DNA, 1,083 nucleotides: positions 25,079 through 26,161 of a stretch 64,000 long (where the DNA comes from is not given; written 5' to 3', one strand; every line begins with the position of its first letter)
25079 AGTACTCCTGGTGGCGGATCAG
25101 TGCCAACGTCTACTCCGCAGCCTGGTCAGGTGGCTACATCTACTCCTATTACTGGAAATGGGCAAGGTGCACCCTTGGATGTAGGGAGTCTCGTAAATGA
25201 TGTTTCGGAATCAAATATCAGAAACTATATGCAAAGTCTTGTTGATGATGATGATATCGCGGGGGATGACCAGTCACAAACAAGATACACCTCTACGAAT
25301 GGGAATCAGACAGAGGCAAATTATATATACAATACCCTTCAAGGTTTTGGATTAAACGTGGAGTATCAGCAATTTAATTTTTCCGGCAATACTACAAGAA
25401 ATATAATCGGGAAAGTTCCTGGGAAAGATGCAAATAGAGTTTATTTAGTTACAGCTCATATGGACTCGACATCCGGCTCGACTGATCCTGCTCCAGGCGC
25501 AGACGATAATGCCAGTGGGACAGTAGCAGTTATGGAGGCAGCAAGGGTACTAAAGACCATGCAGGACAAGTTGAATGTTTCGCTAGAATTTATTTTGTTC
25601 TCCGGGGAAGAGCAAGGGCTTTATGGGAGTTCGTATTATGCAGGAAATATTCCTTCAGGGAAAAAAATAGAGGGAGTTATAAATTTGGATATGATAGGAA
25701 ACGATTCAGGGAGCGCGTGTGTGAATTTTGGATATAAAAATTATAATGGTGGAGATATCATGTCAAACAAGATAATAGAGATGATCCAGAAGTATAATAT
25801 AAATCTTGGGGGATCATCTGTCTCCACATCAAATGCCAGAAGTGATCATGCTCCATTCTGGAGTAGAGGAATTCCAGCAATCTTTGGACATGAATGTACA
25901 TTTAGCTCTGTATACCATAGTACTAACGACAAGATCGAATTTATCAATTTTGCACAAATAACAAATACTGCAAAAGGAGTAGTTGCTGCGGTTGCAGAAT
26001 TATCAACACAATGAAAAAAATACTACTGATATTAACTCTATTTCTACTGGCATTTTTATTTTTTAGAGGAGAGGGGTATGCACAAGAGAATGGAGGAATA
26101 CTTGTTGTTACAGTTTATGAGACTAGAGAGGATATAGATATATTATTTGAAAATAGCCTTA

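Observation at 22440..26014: Translationally coupled small Cys protein and secreted M4-M28 double protease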

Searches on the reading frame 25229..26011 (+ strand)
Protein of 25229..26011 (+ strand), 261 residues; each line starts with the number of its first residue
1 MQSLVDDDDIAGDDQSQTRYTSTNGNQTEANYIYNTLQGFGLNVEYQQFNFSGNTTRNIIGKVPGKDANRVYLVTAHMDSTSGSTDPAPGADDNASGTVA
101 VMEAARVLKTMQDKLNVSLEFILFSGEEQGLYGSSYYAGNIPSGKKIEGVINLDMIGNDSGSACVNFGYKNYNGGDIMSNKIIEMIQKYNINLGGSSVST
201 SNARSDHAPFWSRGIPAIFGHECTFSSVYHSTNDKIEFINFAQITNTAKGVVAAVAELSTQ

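Call 23: search_solved_structures(query=window:25229-26011:+, max_evalue=1e-10, show_alignments=5)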
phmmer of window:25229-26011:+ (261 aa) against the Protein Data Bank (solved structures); distinct sequences matched with E-value up to 1e-10: 19.
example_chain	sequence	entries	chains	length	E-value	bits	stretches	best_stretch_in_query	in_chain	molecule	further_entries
1cp7_A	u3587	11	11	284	4.6e-22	81.9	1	23-217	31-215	AMINOPEPTIDASE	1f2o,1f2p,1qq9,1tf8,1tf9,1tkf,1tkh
2ek8_A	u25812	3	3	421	1.1e-20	77.4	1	65-256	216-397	Aminopeptidase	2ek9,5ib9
6hc6_A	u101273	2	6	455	7.4e-20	74.7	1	51-257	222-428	Aminopeptidase YwaD | Aminopeptidase Y (Arg Lys Leu preference)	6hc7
3b3t_A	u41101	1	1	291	9.6e-19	71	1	18-234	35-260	Bacterial leucyl aminopeptidase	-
6esl_A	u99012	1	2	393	1.4e-18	70.4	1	62-260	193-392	Bacterial leucyl aminopeptidase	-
6ica_A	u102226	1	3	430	1.8e-18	70.1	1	62-260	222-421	Aminopeptidase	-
1amp_A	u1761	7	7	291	4.1e-18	69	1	18-234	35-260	AMINOPEPTIDASE | PROTEIN (AMINOPEPTIDASE) | BACTERIAL LEUCYL AMINOPEPTIDASE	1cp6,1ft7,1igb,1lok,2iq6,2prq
1rtq_A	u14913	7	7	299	4.4e-18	68.9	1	18-234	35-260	Bacterial leucyl aminopeptidase | Aminopeptidase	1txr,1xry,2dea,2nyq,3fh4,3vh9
3b3v_A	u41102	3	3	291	9.7e-18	67.7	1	18-234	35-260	Bacterial leucyl aminopeptidase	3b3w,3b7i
2anp_A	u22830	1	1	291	2.1e-17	66.7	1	18-234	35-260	leucyl aminopeptidase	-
3b35_A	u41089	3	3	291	2.5e-17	66.4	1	18-234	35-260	Bacterial leucyl aminopeptidase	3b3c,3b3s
7oez_A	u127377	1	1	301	8.7e-17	64.6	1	41-247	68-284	Leucine aminopeptidase A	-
6zep_A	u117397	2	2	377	1.7e-16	63.7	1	41-247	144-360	Leucine aminopeptidase A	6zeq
8ac9_A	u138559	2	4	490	7.5e-15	58.3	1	55-216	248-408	Keratinase KP1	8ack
8ac7_B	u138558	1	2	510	8.5e-15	58.1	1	55-216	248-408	Keratinase KP1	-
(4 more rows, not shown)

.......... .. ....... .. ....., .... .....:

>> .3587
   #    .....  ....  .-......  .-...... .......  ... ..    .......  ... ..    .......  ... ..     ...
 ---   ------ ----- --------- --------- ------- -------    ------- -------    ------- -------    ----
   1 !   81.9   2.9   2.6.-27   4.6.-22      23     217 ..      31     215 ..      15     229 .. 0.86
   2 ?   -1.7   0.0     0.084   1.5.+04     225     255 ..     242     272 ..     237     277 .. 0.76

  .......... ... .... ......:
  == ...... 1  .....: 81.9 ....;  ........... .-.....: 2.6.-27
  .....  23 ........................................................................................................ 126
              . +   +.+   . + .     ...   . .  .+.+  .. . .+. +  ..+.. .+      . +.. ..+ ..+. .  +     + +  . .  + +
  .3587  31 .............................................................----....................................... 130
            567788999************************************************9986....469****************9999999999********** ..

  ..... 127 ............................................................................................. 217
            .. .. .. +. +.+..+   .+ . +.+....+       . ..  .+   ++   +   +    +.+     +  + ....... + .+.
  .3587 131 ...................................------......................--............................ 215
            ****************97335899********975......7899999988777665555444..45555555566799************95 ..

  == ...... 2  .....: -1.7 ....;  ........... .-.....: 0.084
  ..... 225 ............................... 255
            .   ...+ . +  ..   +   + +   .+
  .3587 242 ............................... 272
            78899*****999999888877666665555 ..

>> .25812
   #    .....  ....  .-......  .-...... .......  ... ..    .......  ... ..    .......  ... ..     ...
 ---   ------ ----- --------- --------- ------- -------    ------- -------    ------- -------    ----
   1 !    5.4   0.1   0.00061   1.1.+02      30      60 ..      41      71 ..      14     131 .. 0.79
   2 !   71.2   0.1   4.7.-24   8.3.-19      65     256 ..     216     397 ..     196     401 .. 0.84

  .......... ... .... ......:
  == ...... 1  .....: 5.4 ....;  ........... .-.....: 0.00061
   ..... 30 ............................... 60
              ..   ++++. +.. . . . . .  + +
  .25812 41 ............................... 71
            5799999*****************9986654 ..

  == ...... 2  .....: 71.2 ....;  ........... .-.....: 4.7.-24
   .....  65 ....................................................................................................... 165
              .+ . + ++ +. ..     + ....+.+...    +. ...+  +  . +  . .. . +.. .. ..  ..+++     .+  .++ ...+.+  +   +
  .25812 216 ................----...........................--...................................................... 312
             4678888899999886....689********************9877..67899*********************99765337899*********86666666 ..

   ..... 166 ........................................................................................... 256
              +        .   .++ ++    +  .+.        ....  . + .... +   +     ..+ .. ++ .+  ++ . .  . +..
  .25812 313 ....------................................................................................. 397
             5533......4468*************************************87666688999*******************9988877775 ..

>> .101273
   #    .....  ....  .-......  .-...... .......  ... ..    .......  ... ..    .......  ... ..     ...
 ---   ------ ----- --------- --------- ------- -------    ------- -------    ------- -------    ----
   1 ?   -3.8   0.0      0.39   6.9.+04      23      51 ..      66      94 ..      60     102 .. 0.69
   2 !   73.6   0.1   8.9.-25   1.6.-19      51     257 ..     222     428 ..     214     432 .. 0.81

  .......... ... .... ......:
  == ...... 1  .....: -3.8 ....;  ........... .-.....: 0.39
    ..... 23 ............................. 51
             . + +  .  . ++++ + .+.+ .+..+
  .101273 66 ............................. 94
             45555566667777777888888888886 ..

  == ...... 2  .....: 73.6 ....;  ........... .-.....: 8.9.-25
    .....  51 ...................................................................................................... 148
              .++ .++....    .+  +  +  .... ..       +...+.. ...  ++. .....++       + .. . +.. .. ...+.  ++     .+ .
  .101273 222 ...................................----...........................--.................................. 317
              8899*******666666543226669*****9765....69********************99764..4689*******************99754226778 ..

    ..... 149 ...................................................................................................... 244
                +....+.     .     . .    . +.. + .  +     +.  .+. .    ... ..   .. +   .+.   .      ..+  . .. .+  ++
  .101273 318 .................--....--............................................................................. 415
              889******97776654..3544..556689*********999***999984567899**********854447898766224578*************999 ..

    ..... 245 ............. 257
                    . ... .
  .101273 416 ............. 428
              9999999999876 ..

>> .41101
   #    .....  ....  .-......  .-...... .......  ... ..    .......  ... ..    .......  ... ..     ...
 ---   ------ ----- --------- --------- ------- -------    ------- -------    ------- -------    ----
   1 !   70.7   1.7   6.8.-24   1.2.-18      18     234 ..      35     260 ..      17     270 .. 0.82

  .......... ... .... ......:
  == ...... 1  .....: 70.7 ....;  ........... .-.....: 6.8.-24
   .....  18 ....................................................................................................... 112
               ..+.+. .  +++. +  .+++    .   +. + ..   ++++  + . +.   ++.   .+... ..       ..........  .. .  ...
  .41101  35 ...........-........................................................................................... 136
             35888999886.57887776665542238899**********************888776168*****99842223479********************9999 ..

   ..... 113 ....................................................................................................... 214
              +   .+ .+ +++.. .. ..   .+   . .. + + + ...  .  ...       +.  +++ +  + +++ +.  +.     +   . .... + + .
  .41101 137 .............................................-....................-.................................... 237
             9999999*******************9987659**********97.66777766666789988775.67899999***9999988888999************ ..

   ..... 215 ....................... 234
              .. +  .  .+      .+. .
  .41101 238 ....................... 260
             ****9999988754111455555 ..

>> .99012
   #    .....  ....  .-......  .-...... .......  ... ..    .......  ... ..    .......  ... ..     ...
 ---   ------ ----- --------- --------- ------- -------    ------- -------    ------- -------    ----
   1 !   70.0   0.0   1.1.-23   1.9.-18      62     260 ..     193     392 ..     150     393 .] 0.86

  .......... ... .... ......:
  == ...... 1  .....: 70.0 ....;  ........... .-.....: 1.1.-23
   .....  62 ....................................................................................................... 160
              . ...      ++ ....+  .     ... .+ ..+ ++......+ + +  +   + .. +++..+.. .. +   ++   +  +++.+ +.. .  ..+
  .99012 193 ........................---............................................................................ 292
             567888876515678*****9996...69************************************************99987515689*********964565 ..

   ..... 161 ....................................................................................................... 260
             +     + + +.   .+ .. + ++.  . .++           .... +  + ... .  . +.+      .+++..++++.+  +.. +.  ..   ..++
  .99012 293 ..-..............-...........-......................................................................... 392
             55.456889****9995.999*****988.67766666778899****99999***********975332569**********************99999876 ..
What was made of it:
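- On Peptidase family M28 (aminopeptidase type): GEEQG at 905-909 aligns with AAP AAEEVG (call 23). The best solved relatives are all aminopeptidases (call 23).
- Closest known: Bacterial M28 leucyl aminopeptidases. Same: E-values are 1e-18 to 5e-22 (call 23).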
